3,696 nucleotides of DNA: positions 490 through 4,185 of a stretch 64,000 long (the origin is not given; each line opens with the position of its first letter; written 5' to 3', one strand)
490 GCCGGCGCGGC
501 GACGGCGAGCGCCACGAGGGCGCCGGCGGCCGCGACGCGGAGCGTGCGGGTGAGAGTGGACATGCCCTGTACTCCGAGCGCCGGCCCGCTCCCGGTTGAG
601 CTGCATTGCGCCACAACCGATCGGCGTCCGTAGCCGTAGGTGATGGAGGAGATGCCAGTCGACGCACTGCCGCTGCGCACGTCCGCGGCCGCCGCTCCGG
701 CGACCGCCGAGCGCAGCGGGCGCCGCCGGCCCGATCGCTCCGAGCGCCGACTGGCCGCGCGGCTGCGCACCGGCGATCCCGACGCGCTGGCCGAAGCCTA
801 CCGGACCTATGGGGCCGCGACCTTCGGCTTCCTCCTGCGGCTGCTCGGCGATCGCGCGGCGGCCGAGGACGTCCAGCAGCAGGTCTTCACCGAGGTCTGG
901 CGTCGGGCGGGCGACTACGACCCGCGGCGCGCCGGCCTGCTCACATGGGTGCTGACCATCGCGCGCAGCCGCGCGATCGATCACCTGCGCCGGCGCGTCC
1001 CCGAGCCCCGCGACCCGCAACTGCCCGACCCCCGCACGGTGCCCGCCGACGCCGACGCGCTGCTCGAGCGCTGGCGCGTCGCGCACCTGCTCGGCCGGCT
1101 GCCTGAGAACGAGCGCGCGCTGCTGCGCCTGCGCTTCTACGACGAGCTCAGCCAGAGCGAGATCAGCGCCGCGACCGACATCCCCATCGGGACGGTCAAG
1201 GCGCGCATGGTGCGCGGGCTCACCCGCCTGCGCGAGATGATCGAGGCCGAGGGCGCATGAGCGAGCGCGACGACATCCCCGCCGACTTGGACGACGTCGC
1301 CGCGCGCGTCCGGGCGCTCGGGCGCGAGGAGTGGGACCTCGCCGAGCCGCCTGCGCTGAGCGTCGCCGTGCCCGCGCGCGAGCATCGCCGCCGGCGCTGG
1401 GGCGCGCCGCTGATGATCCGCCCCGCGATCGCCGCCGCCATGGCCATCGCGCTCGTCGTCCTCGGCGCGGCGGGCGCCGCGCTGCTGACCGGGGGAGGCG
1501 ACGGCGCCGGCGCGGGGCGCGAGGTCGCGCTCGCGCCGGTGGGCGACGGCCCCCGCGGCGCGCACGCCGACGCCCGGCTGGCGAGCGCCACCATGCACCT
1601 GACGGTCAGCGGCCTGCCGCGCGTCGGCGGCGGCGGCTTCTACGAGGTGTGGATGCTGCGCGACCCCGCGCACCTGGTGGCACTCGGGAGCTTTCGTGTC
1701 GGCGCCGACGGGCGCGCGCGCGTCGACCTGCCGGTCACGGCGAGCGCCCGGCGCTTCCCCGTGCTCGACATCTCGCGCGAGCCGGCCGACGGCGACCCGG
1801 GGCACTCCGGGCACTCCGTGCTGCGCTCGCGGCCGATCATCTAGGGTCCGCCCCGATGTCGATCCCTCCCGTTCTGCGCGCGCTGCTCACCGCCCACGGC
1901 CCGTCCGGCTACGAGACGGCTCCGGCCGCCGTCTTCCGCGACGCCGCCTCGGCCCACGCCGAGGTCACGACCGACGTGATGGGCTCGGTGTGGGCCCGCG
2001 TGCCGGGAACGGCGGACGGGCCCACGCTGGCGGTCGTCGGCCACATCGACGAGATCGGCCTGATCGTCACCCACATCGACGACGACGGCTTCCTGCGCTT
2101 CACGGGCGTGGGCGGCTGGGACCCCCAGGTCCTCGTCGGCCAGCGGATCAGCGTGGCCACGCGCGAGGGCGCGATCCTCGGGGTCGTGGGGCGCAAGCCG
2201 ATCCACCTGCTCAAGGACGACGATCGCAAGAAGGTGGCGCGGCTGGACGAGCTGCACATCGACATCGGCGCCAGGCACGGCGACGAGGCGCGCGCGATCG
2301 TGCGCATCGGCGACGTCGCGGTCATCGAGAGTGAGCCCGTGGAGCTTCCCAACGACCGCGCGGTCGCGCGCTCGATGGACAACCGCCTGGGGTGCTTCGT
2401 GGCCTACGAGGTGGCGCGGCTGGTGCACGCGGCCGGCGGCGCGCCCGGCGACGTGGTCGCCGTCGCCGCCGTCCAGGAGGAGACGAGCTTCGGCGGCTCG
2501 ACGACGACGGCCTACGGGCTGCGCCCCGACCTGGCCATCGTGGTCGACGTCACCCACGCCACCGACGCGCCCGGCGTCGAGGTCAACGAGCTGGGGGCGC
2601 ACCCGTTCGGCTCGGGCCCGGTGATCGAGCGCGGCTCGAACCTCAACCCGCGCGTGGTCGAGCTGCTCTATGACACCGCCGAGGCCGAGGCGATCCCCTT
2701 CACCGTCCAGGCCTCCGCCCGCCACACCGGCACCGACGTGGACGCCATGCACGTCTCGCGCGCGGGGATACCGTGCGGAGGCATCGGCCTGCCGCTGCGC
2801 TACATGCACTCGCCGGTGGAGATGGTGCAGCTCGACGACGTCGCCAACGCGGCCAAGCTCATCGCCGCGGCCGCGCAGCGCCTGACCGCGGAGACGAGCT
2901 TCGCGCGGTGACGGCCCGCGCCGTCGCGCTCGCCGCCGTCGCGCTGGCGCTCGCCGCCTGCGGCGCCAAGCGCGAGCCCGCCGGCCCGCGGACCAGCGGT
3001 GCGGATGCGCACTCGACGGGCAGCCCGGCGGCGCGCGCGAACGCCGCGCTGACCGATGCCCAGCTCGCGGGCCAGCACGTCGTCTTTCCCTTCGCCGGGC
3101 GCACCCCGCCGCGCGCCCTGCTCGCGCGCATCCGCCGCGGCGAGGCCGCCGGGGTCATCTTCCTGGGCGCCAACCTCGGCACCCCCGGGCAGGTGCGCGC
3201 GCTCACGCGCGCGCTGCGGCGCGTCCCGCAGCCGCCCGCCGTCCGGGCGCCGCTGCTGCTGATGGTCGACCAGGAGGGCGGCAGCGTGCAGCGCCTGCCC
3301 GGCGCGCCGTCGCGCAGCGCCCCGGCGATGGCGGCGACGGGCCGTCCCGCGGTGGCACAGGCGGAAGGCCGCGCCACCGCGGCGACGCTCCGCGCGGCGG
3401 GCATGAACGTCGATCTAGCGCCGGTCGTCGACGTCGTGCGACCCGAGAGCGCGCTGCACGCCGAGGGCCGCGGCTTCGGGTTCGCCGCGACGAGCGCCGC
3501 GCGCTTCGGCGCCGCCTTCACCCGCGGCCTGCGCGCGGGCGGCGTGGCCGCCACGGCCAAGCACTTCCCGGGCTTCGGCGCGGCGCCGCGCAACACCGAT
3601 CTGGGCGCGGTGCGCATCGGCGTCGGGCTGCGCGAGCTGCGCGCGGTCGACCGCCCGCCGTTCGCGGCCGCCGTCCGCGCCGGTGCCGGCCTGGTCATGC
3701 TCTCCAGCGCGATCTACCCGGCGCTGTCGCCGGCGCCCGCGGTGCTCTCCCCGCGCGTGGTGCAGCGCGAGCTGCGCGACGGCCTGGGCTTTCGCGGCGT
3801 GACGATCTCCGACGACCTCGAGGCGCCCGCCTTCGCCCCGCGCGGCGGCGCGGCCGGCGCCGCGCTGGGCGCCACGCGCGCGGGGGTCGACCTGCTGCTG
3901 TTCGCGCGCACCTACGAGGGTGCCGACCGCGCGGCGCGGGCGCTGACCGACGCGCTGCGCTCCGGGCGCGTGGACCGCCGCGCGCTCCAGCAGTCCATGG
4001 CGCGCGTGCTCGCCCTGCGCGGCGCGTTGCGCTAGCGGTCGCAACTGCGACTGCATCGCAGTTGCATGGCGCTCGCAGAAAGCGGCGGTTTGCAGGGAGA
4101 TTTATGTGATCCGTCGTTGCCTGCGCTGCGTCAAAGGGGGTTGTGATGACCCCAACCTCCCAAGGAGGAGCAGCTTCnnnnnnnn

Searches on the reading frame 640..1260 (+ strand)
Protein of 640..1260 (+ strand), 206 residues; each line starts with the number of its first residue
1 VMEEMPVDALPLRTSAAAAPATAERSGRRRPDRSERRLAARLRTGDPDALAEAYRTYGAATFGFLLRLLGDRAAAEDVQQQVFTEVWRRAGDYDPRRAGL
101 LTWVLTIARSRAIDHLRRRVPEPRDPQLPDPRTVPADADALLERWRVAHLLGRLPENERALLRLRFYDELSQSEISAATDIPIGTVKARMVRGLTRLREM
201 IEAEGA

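Call 89: search_protein_families(library=pfam, proteins=[window:640-1260:+], max_evalue=0.001)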
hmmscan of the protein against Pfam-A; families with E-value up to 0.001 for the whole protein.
window:640-1260:+ (206 aa): 3 families
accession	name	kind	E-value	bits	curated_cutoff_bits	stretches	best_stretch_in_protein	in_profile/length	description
PF04542.20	Sigma70_r2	-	5.4e-15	55.4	24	1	54-119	2-68/71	Sigma-70 region 2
PF04545.22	Sigma70_r4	-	2.7e-14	52.8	24.1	1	150-199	1-50/50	Sigma-70, region 4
PF08281.18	Sigma70_r4_2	-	4.3e-13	49.1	25.7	1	146-197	3-54/54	Sigma-70, region 4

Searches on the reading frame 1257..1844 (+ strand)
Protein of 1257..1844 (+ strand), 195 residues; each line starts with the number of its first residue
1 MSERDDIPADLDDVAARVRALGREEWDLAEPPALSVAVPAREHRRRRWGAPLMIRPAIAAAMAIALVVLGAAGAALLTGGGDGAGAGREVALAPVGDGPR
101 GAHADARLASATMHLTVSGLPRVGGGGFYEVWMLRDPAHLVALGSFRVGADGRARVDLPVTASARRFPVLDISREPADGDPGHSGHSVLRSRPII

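Call 89: search_protein_families(library=pfam, proteins=[window:1257-1844:+], max_evalue=0.001)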
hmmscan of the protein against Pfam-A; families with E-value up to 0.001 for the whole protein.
window:1257-1844:+ (195 aa): 1 family
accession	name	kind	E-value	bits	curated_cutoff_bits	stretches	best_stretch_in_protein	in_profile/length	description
PF10099.14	RskA_C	-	3e-14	53.9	29.4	1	58-185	2-133/135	Anti-sigma-K factor rskA, C-terminal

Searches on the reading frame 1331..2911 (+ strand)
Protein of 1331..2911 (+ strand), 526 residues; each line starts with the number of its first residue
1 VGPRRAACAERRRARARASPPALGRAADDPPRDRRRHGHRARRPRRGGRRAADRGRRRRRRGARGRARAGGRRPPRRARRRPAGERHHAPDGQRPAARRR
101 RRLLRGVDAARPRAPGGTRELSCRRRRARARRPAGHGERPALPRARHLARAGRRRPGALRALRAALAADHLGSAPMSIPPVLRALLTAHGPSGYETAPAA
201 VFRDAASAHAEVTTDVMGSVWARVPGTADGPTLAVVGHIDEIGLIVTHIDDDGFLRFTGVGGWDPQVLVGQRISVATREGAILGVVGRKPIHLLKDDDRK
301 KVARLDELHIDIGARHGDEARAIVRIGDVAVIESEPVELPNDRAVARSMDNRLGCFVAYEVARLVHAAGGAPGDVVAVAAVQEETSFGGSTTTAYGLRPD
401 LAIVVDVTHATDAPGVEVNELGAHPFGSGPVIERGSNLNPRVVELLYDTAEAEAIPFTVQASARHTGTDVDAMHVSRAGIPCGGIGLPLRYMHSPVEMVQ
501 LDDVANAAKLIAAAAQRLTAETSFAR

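Call 89: search_protein_families(library=pfam, proteins=[window:1331-2911:+], max_evalue=0.001)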
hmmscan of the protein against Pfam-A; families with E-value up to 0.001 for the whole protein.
window:1331-2911:+ (526 aa): 2 families
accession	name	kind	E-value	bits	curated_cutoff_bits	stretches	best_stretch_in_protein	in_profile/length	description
PF05343.19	Peptidase_M42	-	1.4e-84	284.1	23.2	1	218-510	1-292/292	M42 glutamyl aminopeptidase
PF01546.33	Peptidase_M20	-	1.8e-07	31.7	24.6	1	340-516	22-205/206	Peptidase family M20/M25/M40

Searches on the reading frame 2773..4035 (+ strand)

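Call 4: search_protein_families(library=pfam, proteins=[window:2773-4035:+], max_evalue=0.01)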
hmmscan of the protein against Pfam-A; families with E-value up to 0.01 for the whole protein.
window:2773-4035:+ (420 aa): 1 family
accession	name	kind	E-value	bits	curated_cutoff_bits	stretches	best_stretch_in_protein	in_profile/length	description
PF00933.27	Glyco_hydro_3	-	3e-53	181.8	27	1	120-414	24-315/316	Glycosyl hydrolase family 3 N terminal domain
